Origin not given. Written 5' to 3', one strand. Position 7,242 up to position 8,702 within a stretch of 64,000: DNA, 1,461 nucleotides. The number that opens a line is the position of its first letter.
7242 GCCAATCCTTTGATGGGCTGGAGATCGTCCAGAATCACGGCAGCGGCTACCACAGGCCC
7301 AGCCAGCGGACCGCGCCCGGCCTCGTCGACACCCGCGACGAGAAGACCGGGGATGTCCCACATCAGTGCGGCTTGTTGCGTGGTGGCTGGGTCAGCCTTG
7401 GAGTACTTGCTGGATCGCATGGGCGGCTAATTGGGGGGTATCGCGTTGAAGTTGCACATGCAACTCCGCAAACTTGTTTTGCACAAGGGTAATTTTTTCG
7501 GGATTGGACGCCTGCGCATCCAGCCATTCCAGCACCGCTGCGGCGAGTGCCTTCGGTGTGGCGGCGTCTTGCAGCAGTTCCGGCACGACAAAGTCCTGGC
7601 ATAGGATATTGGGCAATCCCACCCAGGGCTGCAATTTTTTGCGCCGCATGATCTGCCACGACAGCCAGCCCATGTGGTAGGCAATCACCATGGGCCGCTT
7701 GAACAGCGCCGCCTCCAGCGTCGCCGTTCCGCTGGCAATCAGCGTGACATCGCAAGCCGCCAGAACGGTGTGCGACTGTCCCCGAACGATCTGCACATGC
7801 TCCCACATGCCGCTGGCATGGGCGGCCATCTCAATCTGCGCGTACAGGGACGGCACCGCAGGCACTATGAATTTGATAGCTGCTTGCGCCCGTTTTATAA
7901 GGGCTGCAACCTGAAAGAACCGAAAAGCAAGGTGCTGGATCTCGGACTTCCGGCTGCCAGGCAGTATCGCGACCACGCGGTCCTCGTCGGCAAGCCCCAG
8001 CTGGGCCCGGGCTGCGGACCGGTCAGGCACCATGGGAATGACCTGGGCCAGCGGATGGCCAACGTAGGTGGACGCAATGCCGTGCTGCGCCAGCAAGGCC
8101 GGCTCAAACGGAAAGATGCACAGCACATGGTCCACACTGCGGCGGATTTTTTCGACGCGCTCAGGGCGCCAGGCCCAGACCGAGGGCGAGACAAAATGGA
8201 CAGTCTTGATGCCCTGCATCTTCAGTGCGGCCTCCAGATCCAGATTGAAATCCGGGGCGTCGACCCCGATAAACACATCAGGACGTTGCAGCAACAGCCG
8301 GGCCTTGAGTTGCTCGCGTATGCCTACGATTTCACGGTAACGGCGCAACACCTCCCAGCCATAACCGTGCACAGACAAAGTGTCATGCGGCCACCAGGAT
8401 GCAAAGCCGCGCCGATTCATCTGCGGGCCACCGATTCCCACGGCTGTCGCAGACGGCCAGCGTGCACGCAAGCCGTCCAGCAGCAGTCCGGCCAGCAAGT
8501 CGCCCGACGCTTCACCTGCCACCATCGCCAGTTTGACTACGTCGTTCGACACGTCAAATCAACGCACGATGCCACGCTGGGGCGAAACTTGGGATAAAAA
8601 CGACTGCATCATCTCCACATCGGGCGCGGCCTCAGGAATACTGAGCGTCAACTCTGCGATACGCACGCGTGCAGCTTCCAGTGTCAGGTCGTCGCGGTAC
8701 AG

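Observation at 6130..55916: Dispersed 42-bp DNA motif with invariant spacing, at least nine copies inside and between genes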

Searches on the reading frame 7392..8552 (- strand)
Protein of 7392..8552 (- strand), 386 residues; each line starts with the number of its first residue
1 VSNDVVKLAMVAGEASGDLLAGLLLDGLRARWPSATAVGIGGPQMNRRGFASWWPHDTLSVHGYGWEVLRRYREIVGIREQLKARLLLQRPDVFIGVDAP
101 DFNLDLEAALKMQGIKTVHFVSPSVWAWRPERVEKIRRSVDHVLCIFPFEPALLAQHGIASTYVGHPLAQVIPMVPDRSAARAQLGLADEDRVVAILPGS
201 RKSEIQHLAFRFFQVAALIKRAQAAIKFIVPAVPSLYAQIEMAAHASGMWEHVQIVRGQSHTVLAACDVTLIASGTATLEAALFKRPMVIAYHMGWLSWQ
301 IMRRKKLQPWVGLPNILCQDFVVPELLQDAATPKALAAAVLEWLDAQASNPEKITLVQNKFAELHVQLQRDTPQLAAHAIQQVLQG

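Call 9: search_protein_families(library=pfam, proteins=[window:7392-8552:-], max_evalue=0.01)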
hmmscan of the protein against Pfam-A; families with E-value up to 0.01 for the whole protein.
window:7392-8552:- (386 aa): 1 family
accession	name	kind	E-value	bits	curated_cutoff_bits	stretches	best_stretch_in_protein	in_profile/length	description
PF02684.21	LpxB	-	8.6e-93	311.6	22.6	1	9-379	2-373/374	Lipid-A-disaccharide synthetase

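Call 12: find_related_loci(query=window:7392-8552:-, collection=genome_contigs, flank=10000)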
Query window:7392-8552:- (386 aa) in genome_contigs; peptide patterns used: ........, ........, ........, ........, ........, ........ (x = any residue, [..] = any of these).
599 stretches matched a pattern (row limit reached: there are more); 576 encode a relative of the query (tblastn E <= 1e-3); the best 80 are kept; 80 distinct loci.
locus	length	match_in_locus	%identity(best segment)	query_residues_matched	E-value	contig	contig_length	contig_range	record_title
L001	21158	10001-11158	91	1-386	0e+0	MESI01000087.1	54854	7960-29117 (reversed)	MAG: Burkholderiales bacterium RIFCSPLOWO2_12_FULL_61_40 rifcsplowo2_12_scaffold_3980, whole genome shotgun sequence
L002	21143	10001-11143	84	6-386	0e+0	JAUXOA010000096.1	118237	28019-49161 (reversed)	MAG: Rhodoferax sp. isolate C1_metabat.bin.25 C1_k141_109216, whole genome shotgun sequence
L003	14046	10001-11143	77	6-386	0e+0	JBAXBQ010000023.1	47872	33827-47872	MAG: Comamonadaceae bacterium isolate ELA171 MAG171_23, whole genome shotgun sequence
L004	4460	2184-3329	82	5-386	0e+0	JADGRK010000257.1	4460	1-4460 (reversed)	MAG: Rhodoferax sp. isolate Chersky.3_6 contig-100_17192, whole genome shotgun sequence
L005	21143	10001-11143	83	6-386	0e+0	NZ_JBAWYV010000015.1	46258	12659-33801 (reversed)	MAG: Rhodoferax sp. isolate ELA098 MAG098_15, whole genome shotgun sequence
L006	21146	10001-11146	80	4-385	0e+0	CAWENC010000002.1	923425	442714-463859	MAG: uncultured beta proteobacterium isolate MFD02832.bin.1.115 genome assembly, contig: contig_6210, whole genome shotg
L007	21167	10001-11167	79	1-386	0e+0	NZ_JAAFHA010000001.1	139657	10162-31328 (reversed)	MAG: Rhodoferax sp. isolate Bin2_7 scaffold_46, whole genome shotgun sequence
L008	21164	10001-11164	78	1-385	0e+0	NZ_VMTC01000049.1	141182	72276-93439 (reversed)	MAG: Rhodoferax sp. isolate S3_26 k141_90866, whole genome shotgun sequence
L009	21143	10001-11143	80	6-386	0e+0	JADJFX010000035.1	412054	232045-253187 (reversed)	MAG: Candidatus Rhodoferax bjergmarkensis isolate Bjer_18-Q3-R1-45_MAXAC.141 tig00200216-10-4175110, whole genome shotgu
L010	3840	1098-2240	82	6-386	0e+0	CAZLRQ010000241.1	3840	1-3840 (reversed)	MAG TPA_asm: uncultured Rhodoferax sp. isolate binchicken_co296_124 genome assembly, contig: NODE_14404_length_3840_cov_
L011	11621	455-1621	81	1-386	0e+0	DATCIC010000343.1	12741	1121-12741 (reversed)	MAG TPA_asm: Rhodoferax sp. isolate SMAG_U7849 k141_72391, whole genome shotgun sequence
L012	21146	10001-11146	79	5-386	0e+0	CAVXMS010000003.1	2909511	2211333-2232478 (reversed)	MAG: uncultured beta proteobacterium isolate MFD02832.bin.1.25 genome assembly, contig: contig_4265, whole genome shotgu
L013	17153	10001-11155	77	2-386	0e+0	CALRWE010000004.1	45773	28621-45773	MAG: Rhodoferax sp. OV413 isolate JJ-MIC7-10-8-m2-bin115 genome assembly, contig: JJ-MIC7-10-C132, whole genome shotgun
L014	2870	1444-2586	82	6-386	0e+0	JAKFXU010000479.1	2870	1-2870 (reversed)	MAG: Rhodoferax sp. isolate ND4_Bin_2 ND4_0003005, whole genome shotgun sequence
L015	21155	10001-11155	80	2-386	0e+0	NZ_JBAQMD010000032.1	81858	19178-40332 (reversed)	MAG: Rhodoferax ferrireducens isolate MFD12098_ilm_asm_bin3 k127_1859, whole genome shotgun sequence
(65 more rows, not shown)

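Call 35: search_solved_structures(query=window:7392-8552:-, show_alignments=1, max_evalue=1e-10)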
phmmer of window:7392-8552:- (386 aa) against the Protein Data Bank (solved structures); distinct sequences matched with E-value up to 1e-10: 2.
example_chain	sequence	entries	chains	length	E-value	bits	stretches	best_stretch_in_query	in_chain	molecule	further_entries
5w8s_A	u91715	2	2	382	2.5e-78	266.9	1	7-383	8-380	Lipid-A-disaccharide synthase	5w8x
5w8n_A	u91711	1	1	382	3.5e-78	266.5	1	7-383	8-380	Lipid-A-disaccharide synthase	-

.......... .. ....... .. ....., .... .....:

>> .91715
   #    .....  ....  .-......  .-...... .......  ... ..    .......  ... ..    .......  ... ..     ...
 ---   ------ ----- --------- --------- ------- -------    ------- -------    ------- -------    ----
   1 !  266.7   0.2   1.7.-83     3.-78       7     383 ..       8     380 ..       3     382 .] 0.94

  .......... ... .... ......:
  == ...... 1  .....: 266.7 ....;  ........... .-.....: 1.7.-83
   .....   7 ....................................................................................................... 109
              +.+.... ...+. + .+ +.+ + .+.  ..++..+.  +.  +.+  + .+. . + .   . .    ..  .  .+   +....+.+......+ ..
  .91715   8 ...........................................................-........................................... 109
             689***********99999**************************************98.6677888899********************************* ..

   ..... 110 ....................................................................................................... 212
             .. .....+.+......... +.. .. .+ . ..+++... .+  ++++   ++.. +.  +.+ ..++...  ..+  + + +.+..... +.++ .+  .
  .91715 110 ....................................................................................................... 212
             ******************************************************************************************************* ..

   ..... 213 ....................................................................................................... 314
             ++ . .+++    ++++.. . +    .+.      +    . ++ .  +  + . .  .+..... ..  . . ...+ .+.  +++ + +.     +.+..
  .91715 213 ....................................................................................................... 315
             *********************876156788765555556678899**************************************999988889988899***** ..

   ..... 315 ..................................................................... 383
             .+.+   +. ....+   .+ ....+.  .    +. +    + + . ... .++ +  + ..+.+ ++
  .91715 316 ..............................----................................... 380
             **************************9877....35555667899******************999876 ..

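Call 74: find_homologous_proteins(query=window:7392-8552:-, max_evalue=1e-60)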
Query window:7392-8552:- (386 aa): 8000 proteins with E <= 1e-60 among 8000 candidates; the best 120 are listed.
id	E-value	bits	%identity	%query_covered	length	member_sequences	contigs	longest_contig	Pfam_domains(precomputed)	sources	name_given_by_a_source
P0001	3.8e-245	831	99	98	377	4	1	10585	PF02684.22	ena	-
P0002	2.5e-231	785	94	98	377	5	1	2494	PF02684.22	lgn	-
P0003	4.6e-226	768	89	100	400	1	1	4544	PF02684.22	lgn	-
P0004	1.4e-223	760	90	98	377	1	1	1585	PF02684.22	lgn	-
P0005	1.2e-213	727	85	99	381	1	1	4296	PF02684.22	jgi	-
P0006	1.4e-211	720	83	100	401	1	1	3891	PF02684.22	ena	-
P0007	1.9e-211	720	85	98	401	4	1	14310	PF02684.22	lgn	-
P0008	2.0e-211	720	84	99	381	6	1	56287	PF02684.22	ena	-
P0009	2.3e-211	720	84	99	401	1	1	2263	PF02684.22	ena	-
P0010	2.6e-211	720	84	99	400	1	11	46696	PF02684.22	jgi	jgi:lipid-A-disaccharide synthase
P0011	4.9e-211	719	85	99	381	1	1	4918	PF02684.22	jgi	-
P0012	6.2e-211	718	84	100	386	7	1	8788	PF02684.22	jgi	-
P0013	2.8e-210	716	85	97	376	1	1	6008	PF02684.22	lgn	-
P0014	4.1e-210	716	84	100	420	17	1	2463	PF02684.22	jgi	jgi:lipid-A-disaccharide synthase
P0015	8.9e-210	714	83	99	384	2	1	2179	PF02684.22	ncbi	-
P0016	1.5e-209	714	84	98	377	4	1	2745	PF02684.22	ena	-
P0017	1.7e-209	714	84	98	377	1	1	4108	PF02684.22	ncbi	-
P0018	1.7e-209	714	84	98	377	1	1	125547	PF02684.22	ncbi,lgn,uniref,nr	ncbi:lipid-A-disaccharide synthase [Rhodoferax ferrireducens]|uniref:lipid-A-disaccharide synthase n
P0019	2.1e-209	713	84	99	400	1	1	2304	PF02684.22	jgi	jgi:lipid-A-disaccharide synthase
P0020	2.5e-209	713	84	99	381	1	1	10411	PF02684.22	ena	-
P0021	3.6e-209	712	84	99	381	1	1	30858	PF02684.22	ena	-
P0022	4.8e-209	712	84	97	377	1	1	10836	PF02684.22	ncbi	ncbi:MAG: lipid-A-disaccharide synthase [Rhodoferax sp.]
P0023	4.8e-209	712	83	99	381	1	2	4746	PF02684.22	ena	-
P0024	4.9e-209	712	84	99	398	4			PF02684.22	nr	nr:lipid-A-disaccharide synthase [Rhodoferax sp.]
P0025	1.3e-208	711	82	100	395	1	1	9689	PF02684.22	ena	-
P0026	1.5e-208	710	83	99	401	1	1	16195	PF02684.22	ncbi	-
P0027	1.9e-208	710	83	99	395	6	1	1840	PF02684.22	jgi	jgi:lipid-A-disaccharide synthase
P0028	2.0e-208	710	84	98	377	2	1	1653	PF02684.22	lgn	-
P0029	8.2e-208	708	85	98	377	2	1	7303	PF02684.22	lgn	-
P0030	8.3e-208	708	82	100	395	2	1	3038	PF02684.22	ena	-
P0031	9.6e-208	708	82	100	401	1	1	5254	PF02684.22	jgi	jgi:lipid-A-disaccharide synthase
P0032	1.0e-207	708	84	98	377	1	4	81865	PF02684.22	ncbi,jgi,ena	-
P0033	1.0e-207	708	85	98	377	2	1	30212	PF02684.22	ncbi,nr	ncbi:MAG: lipid-A-disaccharide synthase [Rhodoferax sp.]|nr:lipid-A-disaccharide synthase [Rhodofera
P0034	1.2e-207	707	82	99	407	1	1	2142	PF02684.22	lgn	-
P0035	1.5e-207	707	82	100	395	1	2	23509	PF02684.22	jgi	jgi:lipid-A-disaccharide synthase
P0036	1.7e-207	707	83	98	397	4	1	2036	PF02684.22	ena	-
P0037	1.9e-207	707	83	99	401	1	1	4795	PF02684.22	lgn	-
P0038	2.0e-207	707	82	98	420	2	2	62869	PF02684.22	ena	-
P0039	2.0e-207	707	84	98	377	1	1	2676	PF02684.22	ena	-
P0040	2.0e-207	707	82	100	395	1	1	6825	PF02684.22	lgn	-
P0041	2.2e-207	707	84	98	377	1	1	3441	PF02684.22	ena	-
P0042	2.2e-207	707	83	99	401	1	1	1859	PF02684.22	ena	-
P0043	2.5e-207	706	83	98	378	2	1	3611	PF02684.22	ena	-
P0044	3.0e-207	706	82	100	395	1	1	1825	PF02684.22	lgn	-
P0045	3.1e-207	706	82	100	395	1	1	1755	PF02684.22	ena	-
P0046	3.3e-207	706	84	97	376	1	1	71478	PF02684.22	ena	-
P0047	3.4e-207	706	83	99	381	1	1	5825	PF02684.22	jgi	jgi:lipid-A-disaccharide synthase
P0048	4.2e-207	706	84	98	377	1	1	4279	PF02684.22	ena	-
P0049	6.2e-207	705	81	100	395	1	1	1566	PF02684.22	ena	-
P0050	8.7e-207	705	82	100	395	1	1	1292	PF02684.22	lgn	-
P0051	1.6e-206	704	82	99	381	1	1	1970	PF02684.22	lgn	-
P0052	2.4e-206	703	83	98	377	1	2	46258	PF02684.22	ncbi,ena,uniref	ncbi:MAG: lipid-A-disaccharide synthase [Rhodoferax sp.]|uniref:lipid-A-disaccharide synthase n=1 Ta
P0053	2.7e-206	703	82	100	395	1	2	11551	PF02684.22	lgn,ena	-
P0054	3.0e-206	703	84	98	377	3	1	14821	PF02684.22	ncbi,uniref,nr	ncbi:lipid-A-disaccharide synthase [Rhodoferax sp.]|uniref:lipid-A-disaccharide synthase n=1 Tax=Rho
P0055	3.0e-206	703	82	99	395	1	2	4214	PF02684.22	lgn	-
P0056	4.1e-206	702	81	99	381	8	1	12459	PF02684.22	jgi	jgi:lipid-A-disaccharide synthase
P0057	6.0e-206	702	82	99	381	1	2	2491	PF02684.22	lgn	-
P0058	6.6e-206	702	82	99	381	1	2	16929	PF02684.22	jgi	jgi:lipid-A-disaccharide synthase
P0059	6.7e-206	702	83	98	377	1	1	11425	PF02684.22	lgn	-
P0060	8.7e-206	701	82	99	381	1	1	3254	PF02684.22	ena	-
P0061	1.0e-205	701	82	99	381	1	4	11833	PF02684.22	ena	-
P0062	1.1e-205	701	84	98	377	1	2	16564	PF02684.22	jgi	-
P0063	1.4e-205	701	82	99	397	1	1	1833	PF02684.22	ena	-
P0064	1.7e-205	700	81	99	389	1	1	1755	PF02684.22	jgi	jgi:lipid-A-disaccharide synthase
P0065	1.9e-205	700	82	99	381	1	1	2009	PF02684.22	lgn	-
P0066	2.1e-205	700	82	99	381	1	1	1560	PF02684.22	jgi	jgi:lipid-A-disaccharide synthase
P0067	2.2e-205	700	82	99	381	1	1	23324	PF02684.22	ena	-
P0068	2.3e-205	700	81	99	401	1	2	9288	PF02684.22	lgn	-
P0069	2.3e-205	700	82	99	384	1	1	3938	PF02684.22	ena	-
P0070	3.0e-205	700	82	99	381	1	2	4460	PF02684.22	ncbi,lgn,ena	-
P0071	4.0e-205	699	82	99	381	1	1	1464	PF02684.22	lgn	-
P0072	5.7e-205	699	82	98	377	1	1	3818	PF02684.22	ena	-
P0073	6.1e-205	699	80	100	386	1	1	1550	PF02684.22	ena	-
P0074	6.7e-205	698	82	99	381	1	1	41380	PF02684.22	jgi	jgi:lipid-A-disaccharide synthase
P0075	8.5e-205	698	82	98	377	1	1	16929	PF02684.22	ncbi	-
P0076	4.0e-204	696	81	99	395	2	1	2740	PF02684.22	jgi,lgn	jgi:lipid-A-disaccharide synthase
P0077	4.6e-204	696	81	99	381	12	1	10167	PF02684.22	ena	-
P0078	5.2e-204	695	81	99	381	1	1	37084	PF02684.22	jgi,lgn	jgi:lipid-A-disaccharide synthase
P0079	5.8e-204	695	81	99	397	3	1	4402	PF02684.22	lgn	-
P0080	1.6e-203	694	82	98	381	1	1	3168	PF02684.22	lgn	-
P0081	1.7e-203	694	81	99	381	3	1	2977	PF02684.22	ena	-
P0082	1.9e-203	694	82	98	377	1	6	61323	PF02684.22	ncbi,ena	-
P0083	2.1e-203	693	81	98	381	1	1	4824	PF02684.22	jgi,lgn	jgi:lipid-A-disaccharide synthase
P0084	2.3e-203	693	82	98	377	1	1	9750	PF02684.22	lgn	-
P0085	3.2e-203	693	82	99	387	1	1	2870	PF02684.22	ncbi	-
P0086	3.3e-203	693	80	100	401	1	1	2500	PF02684.22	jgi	jgi:lipid-A-disaccharide synthase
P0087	4.4e-203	692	82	98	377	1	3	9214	PF02684.22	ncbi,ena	-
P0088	6.0e-203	692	81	99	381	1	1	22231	PF02684.22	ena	-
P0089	6.4e-203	692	81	99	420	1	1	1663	PF02684.22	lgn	-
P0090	6.5e-203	692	82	98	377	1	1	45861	PF02684.22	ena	-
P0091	7.0e-203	692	81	98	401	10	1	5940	PF02684.22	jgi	jgi:lipid-A-disaccharide synthase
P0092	8.4e-203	692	81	99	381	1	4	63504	PF02684.22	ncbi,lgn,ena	-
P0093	8.7e-203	691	81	98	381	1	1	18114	PF02684.22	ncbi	-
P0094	9.3e-203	691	81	99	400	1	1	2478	PF02684.22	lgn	-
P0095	9.4e-203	691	81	99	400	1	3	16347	PF02684.22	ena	-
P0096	1.4e-202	691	82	98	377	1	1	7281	PF02684.22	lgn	-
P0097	1.5e-202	691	82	98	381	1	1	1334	PF02684.22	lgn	-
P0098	1.9e-202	690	82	98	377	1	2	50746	PF02684.22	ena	-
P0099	2.1e-202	690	81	99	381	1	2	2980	PF02684.22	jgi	jgi:lipid-A-disaccharide synthase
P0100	2.2e-202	690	81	99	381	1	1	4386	PF02684.22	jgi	-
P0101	2.5e-202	690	82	98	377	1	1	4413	PF02684.22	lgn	-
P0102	2.6e-202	690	82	98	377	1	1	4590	PF02684.22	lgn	-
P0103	2.6e-202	690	80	99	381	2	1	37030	PF02684.22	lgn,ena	-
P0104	3.0e-202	690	80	99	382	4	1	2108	PF02684.22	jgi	jgi:lipid-A-disaccharide synthase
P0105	3.2e-202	690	82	98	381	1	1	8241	PF02684.22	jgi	-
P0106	4.0e-202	689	81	99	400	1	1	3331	PF02684.22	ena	-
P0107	4.2e-202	689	81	99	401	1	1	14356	PF02684.22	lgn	-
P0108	4.5e-202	689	82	98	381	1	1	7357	PF02684.22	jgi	jgi:lipid-A-disaccharide synthase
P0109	7.2e-202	688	81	98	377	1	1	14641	PF02684.22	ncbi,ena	-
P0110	7.7e-202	688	81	99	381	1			PF02684.22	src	-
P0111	1.1e-201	688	81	99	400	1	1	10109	PF02684.22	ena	-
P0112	1.1e-201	688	80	99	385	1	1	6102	PF02684.22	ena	-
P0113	1.3e-201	688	80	99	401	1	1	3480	PF02684.22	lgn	-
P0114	1.3e-201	688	81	99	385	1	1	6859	PF02684.22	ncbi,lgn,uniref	ncbi:lipid-A-disaccharide synthase [Rhodoferax sp.]|uniref:lipid-A-disaccharide synthase n=1 Tax=Rho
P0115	1.4e-201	687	80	100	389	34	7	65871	PF02684.22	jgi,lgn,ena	jgi:lipid-A-disaccharide synthase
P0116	1.6e-201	687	81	99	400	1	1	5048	PF02684.22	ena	-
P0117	1.8e-201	687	81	99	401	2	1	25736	PF02684.22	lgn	-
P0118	1.9e-201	687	81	99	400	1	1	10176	PF02684.22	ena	-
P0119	2.2e-201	687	81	99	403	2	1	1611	PF02684.22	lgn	-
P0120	2.3e-201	687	81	99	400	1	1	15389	PF02684.22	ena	-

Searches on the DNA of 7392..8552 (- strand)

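Call 22: search_rna_families(sources=[L005, L011], threshold=evalue, max_evalue=1)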
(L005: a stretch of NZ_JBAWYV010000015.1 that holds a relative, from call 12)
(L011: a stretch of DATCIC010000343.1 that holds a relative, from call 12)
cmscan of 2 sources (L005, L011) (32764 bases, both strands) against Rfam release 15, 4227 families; matches with E-value up to 1: 1.
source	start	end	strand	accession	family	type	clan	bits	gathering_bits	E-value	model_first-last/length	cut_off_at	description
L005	14349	14414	+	RF02248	Six3os1_3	Gene; lncRNA;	-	20.1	40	0.35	1-75/75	no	Six3os1 conserved region 3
